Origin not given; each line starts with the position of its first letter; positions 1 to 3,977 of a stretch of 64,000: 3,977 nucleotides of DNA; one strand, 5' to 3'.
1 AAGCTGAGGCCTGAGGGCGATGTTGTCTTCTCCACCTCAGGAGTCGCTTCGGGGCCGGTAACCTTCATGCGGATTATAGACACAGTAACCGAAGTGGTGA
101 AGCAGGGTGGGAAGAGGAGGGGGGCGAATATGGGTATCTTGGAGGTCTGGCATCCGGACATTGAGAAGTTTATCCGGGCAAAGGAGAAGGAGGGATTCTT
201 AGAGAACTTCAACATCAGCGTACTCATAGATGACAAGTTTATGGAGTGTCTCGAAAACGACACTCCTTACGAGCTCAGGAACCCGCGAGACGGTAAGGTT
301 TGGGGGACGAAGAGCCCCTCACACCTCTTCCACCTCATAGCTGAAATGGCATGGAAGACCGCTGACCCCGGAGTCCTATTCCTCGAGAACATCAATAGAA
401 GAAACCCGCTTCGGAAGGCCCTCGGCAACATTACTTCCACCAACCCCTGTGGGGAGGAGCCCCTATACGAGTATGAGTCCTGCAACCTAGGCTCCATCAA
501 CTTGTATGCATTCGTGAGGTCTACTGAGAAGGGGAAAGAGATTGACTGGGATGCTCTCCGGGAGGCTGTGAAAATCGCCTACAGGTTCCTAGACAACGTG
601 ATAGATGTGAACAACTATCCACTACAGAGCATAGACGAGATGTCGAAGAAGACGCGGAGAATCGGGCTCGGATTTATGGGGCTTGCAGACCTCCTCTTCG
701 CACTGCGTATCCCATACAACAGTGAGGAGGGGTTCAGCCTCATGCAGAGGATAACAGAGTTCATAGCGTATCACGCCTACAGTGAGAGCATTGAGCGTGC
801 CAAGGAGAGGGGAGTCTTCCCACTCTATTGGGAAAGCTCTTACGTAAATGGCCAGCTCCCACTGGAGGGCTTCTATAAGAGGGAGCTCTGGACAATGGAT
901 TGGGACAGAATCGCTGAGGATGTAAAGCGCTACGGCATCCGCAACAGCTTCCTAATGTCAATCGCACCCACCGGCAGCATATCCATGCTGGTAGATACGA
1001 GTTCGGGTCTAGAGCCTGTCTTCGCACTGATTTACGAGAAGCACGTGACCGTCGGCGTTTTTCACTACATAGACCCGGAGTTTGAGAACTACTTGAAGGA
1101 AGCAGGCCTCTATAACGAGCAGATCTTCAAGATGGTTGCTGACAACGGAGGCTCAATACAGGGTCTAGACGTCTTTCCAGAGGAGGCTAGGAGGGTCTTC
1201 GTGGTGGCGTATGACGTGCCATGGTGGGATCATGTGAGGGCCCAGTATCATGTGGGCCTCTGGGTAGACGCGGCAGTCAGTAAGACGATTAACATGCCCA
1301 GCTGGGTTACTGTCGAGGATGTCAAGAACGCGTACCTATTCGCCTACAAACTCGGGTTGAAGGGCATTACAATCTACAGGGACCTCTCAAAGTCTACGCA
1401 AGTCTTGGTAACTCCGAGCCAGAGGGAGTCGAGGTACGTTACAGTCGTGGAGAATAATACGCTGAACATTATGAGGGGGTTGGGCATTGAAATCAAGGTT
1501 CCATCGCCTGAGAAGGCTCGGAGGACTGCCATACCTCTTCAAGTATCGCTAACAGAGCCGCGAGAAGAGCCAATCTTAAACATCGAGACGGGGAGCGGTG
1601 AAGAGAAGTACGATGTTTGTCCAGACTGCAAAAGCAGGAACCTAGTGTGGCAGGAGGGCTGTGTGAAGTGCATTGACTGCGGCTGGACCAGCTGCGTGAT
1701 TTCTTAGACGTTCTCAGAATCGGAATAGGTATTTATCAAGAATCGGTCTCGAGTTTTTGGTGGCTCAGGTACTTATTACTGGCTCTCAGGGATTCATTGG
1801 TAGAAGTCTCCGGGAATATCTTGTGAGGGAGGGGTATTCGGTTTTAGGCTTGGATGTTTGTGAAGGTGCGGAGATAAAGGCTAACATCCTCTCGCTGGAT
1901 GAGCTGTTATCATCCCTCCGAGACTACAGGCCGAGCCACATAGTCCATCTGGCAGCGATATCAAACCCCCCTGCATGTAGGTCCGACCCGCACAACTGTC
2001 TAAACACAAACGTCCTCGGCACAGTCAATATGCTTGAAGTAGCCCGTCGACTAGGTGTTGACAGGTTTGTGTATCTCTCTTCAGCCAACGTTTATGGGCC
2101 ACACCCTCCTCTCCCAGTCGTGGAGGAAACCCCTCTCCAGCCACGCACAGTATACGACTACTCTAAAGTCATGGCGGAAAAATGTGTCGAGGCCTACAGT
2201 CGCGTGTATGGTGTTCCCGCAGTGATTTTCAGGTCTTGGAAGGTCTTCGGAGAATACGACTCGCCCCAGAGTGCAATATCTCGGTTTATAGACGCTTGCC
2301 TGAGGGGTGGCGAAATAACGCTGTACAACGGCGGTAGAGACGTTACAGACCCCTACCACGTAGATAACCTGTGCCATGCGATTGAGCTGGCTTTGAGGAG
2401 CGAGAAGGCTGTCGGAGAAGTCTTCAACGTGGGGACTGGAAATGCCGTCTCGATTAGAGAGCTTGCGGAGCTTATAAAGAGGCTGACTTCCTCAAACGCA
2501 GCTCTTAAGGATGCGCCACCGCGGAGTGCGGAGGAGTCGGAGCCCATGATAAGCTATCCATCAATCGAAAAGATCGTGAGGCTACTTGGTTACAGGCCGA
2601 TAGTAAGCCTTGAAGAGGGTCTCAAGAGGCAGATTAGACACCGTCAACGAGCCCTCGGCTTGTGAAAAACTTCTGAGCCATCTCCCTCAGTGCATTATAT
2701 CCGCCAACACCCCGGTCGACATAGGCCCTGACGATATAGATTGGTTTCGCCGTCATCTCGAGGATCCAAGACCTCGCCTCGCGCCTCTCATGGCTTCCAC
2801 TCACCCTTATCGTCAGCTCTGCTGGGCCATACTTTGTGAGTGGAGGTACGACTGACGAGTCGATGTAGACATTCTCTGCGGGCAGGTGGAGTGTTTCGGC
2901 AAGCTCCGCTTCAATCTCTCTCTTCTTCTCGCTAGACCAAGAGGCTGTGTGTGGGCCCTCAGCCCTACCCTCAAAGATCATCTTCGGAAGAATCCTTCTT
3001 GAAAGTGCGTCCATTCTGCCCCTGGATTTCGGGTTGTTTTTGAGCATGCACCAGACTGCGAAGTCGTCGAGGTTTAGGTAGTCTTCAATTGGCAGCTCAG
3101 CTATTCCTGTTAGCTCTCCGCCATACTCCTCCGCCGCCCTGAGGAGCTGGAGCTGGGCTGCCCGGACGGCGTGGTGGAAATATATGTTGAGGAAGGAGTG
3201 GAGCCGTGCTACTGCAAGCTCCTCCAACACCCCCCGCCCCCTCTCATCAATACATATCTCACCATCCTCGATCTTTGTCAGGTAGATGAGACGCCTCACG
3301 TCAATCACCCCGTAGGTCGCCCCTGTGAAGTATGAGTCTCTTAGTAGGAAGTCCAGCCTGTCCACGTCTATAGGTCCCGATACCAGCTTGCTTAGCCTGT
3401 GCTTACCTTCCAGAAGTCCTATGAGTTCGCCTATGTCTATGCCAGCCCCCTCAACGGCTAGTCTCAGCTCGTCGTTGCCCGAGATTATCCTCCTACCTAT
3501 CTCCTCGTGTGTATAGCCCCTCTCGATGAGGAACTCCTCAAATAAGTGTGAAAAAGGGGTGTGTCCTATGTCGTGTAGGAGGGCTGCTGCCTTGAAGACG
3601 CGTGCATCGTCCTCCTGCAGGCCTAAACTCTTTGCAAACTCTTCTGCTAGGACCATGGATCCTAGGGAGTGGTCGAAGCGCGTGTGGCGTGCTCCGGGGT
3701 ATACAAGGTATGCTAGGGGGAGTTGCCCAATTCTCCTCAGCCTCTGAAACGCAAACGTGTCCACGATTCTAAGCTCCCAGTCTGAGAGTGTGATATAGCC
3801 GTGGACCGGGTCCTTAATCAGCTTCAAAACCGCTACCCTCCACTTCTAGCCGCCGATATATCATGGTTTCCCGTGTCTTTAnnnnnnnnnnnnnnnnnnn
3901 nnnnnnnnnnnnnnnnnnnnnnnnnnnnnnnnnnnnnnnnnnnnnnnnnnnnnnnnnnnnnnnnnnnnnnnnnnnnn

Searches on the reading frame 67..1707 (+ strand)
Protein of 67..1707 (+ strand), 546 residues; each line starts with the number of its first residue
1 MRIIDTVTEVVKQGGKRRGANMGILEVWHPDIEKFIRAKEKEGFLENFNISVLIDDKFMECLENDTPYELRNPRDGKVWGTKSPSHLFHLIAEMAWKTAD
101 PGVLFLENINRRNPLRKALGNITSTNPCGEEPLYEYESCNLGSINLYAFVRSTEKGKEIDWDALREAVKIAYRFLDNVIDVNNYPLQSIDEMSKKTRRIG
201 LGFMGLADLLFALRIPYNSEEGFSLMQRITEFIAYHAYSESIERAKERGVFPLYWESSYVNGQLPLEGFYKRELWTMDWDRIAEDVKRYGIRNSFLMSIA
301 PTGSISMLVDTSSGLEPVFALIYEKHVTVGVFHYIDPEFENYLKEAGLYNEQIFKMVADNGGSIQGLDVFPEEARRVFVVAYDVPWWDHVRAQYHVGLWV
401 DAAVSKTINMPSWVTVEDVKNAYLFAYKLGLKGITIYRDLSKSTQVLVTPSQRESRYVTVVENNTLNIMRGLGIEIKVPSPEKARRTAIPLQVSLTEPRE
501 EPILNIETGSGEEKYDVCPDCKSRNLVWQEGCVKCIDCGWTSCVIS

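Call 78: search_protein_families(library=pfam, proteins=[window:67-1707:+], max_evalue=0.0001)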
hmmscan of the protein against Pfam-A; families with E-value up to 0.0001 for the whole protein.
window:67-1707:+ (546 aa): 1 family
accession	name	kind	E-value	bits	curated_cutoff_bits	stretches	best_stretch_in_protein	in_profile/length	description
PF02867.20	Ribonuc_red_lgC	-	1.2e-131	440.3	23.9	1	1-437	60-523/523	Ribonucleotide reductase, barrel domain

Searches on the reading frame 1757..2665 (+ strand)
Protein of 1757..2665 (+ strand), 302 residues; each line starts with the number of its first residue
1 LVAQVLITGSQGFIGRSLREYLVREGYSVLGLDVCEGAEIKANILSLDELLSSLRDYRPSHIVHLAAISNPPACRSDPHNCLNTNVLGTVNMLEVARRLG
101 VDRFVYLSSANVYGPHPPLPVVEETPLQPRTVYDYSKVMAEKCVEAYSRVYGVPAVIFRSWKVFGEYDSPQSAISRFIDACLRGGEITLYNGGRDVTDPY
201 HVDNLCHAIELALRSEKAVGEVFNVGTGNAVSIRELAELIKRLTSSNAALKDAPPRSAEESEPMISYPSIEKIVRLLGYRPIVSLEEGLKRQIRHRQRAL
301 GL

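Call 78: search_protein_families(library=pfam, proteins=[window:1757-2665:+], max_evalue=0.0001)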
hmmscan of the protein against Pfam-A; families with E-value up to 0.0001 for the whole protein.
window:1757-2665:+ (302 aa): 6 families
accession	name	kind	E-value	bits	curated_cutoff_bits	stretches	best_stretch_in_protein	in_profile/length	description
PF01370.27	Epimerase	-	1.3e-52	179.1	20.9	1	5-226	1-240/240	NAD dependent epimerase/dehydratase family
PF16363.11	GDP_Man_Dehyd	-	1.6e-44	153.2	27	1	6-291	1-331/332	GDP-mannose 4,6 dehydratase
PF04321.23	RmlD_sub_bind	-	6e-21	75.2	27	1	4-248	2-235/287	RmlD substrate binding domain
PF01073.25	3Beta_HSD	-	1.2e-18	67.6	22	1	6-214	1-230/280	3-beta hydroxysteroid dehydrogenase/isomerase family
PF02719.21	Polysacc_synt_2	-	8e-16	58.5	20.2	1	42-247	61-250/293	Polysaccharide biosynthesis protein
PF07993.18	NAD_binding_4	-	2e-12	47.2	20.1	1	60-171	90-212/258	Male sterility protein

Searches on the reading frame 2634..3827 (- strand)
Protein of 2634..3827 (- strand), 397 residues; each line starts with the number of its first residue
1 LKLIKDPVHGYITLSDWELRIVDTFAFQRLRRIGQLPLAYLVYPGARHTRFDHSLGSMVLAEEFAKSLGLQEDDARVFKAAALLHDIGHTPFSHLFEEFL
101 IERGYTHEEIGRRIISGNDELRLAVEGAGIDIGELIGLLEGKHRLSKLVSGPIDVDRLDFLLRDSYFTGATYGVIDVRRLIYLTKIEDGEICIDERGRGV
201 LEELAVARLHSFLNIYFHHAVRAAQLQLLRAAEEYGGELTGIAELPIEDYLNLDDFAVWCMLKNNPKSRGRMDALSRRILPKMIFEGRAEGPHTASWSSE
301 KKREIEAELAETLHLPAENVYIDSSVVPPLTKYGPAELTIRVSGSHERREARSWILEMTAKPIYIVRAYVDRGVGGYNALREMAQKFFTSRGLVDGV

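Call 78: search_protein_families(library=pfam, proteins=[window:2634-3827:-], max_evalue=0.0001)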
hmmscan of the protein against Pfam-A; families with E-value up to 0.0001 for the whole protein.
window:2634-3827:- (397 aa): 2 families
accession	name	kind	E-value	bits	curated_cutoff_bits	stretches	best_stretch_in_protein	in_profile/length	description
PF19276.4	HD_assoc_2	-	6.8e-14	52.3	23.1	1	175-331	1-156/222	HD associated region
PF01966.28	HD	-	2.2e-13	51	22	1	50-136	1-82/116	HD domain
